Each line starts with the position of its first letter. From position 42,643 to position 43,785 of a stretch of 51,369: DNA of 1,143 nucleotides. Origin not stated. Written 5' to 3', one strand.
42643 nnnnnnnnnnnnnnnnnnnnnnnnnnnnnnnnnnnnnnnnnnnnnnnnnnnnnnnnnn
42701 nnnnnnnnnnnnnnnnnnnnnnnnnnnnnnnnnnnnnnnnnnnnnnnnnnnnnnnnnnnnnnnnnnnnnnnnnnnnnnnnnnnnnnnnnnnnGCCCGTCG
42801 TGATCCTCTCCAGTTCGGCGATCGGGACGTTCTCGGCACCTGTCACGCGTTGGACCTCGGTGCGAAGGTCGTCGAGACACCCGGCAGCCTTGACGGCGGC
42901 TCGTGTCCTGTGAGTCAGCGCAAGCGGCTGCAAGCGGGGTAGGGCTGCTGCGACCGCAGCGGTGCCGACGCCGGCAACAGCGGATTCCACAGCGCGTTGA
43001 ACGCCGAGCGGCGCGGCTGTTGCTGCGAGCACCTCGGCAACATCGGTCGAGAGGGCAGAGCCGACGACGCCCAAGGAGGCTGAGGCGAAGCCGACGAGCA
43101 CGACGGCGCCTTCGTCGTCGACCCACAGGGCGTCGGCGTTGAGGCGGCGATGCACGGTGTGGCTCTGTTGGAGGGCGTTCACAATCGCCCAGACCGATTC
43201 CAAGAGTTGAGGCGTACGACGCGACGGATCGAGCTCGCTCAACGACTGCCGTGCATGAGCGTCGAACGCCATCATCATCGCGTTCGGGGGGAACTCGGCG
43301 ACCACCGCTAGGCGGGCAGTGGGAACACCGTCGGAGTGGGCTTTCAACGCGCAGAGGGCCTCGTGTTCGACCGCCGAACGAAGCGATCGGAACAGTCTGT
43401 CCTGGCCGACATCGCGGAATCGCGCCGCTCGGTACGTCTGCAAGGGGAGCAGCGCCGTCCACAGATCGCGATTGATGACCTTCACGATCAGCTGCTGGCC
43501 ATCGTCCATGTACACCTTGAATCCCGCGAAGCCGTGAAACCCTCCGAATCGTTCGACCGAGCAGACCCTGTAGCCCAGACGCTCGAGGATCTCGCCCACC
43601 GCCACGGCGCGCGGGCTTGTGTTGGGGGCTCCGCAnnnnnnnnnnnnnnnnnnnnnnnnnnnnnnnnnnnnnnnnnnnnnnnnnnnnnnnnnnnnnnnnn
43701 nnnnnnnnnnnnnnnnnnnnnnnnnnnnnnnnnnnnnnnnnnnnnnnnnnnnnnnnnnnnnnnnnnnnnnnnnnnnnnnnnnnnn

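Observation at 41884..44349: Flippase-like membrane domain fused to a pseudokinase module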

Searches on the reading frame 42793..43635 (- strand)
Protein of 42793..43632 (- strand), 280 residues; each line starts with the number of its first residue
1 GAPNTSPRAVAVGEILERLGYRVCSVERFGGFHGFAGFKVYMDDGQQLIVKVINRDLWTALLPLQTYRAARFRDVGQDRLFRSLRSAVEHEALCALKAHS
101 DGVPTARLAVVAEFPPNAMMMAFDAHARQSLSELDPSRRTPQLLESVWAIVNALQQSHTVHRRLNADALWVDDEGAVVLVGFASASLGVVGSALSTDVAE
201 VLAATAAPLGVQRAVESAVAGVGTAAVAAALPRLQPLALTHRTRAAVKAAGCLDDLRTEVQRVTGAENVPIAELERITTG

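Call 8: search_protein_families(library=pfam, proteins=[window:42793-43632:-], max_evalue=10)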
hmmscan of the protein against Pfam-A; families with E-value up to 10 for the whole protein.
seq(280 aa): 0 families

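Call 27: search_protein_representatives(alignment_id=A2)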
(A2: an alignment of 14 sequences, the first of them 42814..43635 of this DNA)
Query: 14 sequences, 283 profile positions. Proteins with E-value up to 0.001 (for the whole library): 2056; up to 1e-10: 1333; up to 1e-30: 382. The best 150 are listed.
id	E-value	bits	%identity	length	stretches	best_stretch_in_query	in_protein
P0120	3.1e-119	414.0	-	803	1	1-283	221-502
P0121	1.7e-103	362.4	-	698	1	2-283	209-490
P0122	2.1e-92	326.0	-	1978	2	3-269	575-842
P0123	2.6e-87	309.3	-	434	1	2-201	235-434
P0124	2.9e-82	292.8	-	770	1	3-282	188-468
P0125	3.3e-82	292.6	-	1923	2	3-269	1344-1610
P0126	9.9e-78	277.9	-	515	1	2-283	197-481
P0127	1.4e-77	277.4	-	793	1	3-283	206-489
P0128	8.5e-77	274.8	-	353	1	59-268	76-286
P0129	1.9e-74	267.1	-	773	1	1-282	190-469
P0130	1.0e-71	258.1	-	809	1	1-282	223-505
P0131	1.1e-70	254.8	-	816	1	2-283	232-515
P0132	2.7e-68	246.9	-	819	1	2-283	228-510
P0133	6.8e-67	242.3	-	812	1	1-283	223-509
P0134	1.3e-66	241.4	-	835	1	1-283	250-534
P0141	1.7e-63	231.2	-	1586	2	3-282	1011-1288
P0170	4.4e-56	206.9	-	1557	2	3-282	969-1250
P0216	7.8e-50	186.3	-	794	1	3-283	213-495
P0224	7.8e-49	183.1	-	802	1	2-282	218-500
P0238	4.5e-47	177.3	-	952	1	2-251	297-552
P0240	6.0e-47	176.9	-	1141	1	3-261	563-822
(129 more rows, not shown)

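Call 33: find_related_loci(query=A4, collection=genome_contigs, flank=6000)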
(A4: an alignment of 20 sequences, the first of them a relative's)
Query A4 (801 aa) in genome_contigs; peptide patterns used: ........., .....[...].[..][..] (x = any residue, [..] = any of these).
571 stretches matched a pattern; 489 encode a relative of the query (tblastn E <= 1e-3); the best 80 are kept; 80 distinct loci.
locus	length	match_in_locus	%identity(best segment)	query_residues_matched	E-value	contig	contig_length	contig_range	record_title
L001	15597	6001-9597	51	23-799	0e+0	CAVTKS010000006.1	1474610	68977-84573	MAG: uncultured Acidimicrobiales bacterium isolate MFD06742.bin.1.182 genome assembly, contig: contig_4652, whole genome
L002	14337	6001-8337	49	22-801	0e+0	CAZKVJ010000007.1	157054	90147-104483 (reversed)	MAG TPA_asm: uncultured Ilumatobacteraceae bacterium isolate binchicken_co274_275 genome assembly, contig: NODE_173_leng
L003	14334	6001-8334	46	23-801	0e+0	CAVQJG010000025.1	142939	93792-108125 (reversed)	MAG: Ilumatobacteraceae bacterium isolate MFD09779.bin.2.137 genome assembly, contig: contig_5644, whole genome shotgun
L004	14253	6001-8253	49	47-798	0e+0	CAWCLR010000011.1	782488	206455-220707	MAG: uncultured Acidimicrobiales bacterium isolate MFD05454.bin.1.266 genome assembly, contig: contig_21970, whole genom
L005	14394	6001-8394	45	6-801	0e+0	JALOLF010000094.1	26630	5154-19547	MAG: Acidimicrobiales bacterium isolate Prado018 scaffold_2851, whole genome shotgun sequence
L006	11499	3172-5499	45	23-799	0e+0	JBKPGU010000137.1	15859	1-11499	MAG: Actinomycetota bacterium isolate HAY_GB_MAG_00028 HAY_GB_000000395913, whole genome shotgun sequence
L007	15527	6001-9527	46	6-801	0e+0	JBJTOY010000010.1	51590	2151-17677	MAG: Actinomycetes bacterium isolate samp_4449_metadecoder_414 samp_4449_80755, whole genome shotgun sequence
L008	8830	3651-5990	46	22-801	0e+0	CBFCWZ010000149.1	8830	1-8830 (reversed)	MAG TPA_asm: uncultured Ilumatobacteraceae bacterium isolate SRR22297272_metabat2_60 genome assembly, contig: ERZ2565485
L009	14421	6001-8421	46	3-801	0e+0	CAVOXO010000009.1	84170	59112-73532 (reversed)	MAG: uncultured Microthrixaceae bacterium isolate MFD09779.bin.2.248 genome assembly, contig: contig_83151, whole genome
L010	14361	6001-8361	46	14-801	0e+0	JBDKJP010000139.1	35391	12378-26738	MAG: Actinomycetota bacterium isolate guil_2019_sw_WHONDRS-S19S_0049_B_bin.36 scaffold_2574180, whole genome shotgun seq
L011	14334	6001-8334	46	23-801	0e+0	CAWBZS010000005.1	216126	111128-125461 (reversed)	MAG: Ilumatobacteraceae bacterium isolate MFD03804.bin.1.260 genome assembly, contig: contig_2032, whole genome shotgun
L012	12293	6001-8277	47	41-798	0e+0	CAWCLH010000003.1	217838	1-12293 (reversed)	MAG: uncultured Actinomycetota bacterium isolate MFD01721.bin.2.195 genome assembly, contig: contig_36684, whole genome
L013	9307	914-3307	47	6-801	0e+0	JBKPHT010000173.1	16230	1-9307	MAG: Actinomycetota bacterium isolate HAY_GB_MAG_00003 HAY_GB_000000022527, whole genome shotgun sequence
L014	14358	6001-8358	45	14-801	0e+0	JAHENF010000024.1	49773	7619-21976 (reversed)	MAG: Ilumatobacteraceae bacterium isolate Ww99 NODE_1027_length_49773_cov_14.318819, whole genome shotgun sequence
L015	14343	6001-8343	45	20-801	0e+0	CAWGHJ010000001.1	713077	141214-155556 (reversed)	MAG: uncultured Actinomycetes bacterium isolate MFD02832.bin.3.230 genome assembly, contig: contig_10613, whole genome s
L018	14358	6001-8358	47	14-801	0e+0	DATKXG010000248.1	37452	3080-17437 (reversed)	MAG TPA_asm: Ilumatobacteraceae bacterium isolate SMAG_U14185 k141_3613302, whole genome shotgun sequence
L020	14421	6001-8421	43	1-801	0e+0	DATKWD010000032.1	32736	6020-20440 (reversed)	MAG TPA_asm: Acidimicrobiales bacterium isolate SMAG_U14153 k141_1772143, whole genome shotgun sequence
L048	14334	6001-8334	45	23-801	0e+0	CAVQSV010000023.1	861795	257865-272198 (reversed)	MAG: Ilumatobacteraceae bacterium isolate MFD09964.bin.2.183 genome assembly, contig: contig_7769, whole genome shotgun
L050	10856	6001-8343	43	16-798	2e-180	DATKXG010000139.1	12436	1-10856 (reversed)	MAG TPA_asm: Ilumatobacteraceae bacterium isolate SMAG_U14185 k141_3872075, whole genome shotgun sequence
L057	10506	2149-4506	42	20-796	5e-176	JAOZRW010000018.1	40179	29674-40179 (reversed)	MAG: Acidimicrobiia bacterium isolate GMC6.maxbin2.077 GMC6_415_length_40179_cov_10.766000, whole genome shotgun sequenc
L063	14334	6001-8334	42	22-801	2e-171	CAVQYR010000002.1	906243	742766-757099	MAG: uncultured Actinomycetota bacterium isolate MFD00032.bin.1.47 genome assembly, contig: contig_35674, whole genome s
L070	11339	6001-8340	42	20-799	4e-168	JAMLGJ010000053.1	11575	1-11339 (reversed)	MAG: Microthrixaceae bacterium isolate ACE_NR_ACTI2 ACE_NR_ACTI2_53, whole genome shotgun sequence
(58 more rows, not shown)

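Call 34: search_protein_families(library=pfam, alignment_id=A4, max_evalue=0.01)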
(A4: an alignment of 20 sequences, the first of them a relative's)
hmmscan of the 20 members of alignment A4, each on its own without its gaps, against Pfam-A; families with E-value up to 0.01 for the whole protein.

A. member 1, P0145 (801 aa): 5 families
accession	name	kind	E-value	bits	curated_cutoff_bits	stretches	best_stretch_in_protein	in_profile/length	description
PF03706.18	LPG_synthase_TM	-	2e-30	106.7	33.4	1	506-788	6-302/302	Lysylphosphatidylglycerol synthase TM region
PF06293.20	Kdo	-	1.3e-07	31.7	21.3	1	294-422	51-190/207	Lipopolysaccharide kinase (Kdo/WaaP) family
PF00069.31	Pkinase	-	4.9e-07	29.8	31.7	1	320-409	57-152/263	Protein kinase domain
PF01636.29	APH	-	2.2e-06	28.1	23.2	2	358-419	147-210/239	Phosphotransferase enzyme family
PF01163.29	RIO1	-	0.0062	16.6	22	1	294-401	48-150/187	RIO domain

B. families by the number of members that match (of 20 scanned): 9 families
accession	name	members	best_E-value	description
PF00069.31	Pkinase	20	7e-09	Protein kinase domain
PF03706.18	LPG_synthase_TM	18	5.1e-35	Lysylphosphatidylglycerol synthase TM region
PF01636.29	APH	18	2.3e-09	Phosphotransferase enzyme family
PF06293.20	Kdo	12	2.6e-08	Lipopolysaccharide kinase (Kdo/WaaP) family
PF07714.23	PK_Tyr_Ser-Thr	7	0.0013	Protein tyrosine and serine/threonine kinase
PF03109.22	ABC1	6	0.0009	ABC1 atypical kinase-like domain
PF19974.5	TCAD9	3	0.00011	Ternary complex associated domain 9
PF01163.29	RIO1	3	0.002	RIO domain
PF01569.27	PAP2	2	2.9e-07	PAP2 superfamily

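Call 42: search_protein_families(library=pfam, proteins=[L012:8286-9230:-, L050:3977-4828:-, L057:4533-5210:+, L063:8322-9014:-, L003:4596-5408:+, L018:4510-5412:+, L020:5243-5926:+, L004:5108-5899:-, L048:5147-5884:-, L070:5140-5928:-], max_evalue=0.001)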
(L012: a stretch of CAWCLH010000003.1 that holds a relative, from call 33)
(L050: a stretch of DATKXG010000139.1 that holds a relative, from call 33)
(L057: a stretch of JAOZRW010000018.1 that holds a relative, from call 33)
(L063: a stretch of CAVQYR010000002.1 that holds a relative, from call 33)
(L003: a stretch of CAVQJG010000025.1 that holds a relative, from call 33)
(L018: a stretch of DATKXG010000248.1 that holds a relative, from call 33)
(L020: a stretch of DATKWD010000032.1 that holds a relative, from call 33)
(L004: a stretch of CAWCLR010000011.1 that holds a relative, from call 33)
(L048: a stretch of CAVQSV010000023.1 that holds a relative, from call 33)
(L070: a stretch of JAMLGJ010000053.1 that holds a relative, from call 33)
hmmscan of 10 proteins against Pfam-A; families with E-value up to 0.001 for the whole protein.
L012:8286-9230:- (314 aa): 2 families
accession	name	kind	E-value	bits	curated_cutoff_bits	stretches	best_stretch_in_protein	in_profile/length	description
PF01569.27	PAP2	-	1.1e-17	64.4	27.2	1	180-281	7-119/130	PAP2 superfamily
PF14378.12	PAP2_3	-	3e-07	30.9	27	1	147-278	62-186/190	PAP2 superfamily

L050:3977-4828:- (283 aa): 2 families
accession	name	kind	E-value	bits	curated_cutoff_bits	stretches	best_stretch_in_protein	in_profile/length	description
PF01569.27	PAP2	-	1.3e-15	57.7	27.2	1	154-260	13-123/130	PAP2 superfamily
PF14378.12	PAP2_3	-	2.4e-08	34.5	27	1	194-256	126-189/190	PAP2 superfamily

L057:4533-5210:+ (225 aa): 2 families
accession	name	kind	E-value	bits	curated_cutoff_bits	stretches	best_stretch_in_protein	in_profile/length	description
PF01569.27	PAP2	-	3.3e-18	66.1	27.2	1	107-214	6-125/130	PAP2 superfamily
PF14378.12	PAP2_3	-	1.5e-05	25.3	27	1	135-207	121-188/190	PAP2 superfamily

L063:8322-9014:- (230 aa): 2 families
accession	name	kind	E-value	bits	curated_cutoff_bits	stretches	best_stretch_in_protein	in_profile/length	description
PF01569.27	PAP2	-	3.1e-16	59.8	27.2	1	104-213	15-123/130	PAP2 superfamily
PF14378.12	PAP2_3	-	1.5e-09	38.4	27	1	146-209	125-189/190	PAP2 superfamily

L003:4596-5408:+ (270 aa): 0 families

L018:4510-5412:+ (300 aa): 0 families

L020:5243-5926:+ (227 aa): 0 families

L004:5108-5899:- (263 aa): 1 family
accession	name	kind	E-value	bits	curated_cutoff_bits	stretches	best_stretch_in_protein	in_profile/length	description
PF01569.27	PAP2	-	1.6e-14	54.2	27.2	1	144-251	3-121/130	PAP2 superfamily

L048:5147-5884:- (245 aa): 3 families
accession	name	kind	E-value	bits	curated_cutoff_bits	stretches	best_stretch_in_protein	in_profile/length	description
PF01569.27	PAP2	-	4.7e-16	59.2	27.2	1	127-228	14-122/130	PAP2 superfamily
PF14378.12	PAP2_3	-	0.00053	20.3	27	0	164-223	127-187/190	PAP2 superfamily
PF14360.12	PAP2_C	-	0.00057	20.8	27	0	165-222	7-67/74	PAP2 superfamily C-terminal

L070:5140-5928:- (262 aa): 1 family
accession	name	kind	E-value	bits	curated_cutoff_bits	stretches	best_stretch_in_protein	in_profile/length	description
PF01569.27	PAP2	-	5.2e-16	59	27.2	1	138-236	12-120/130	PAP2 superfamily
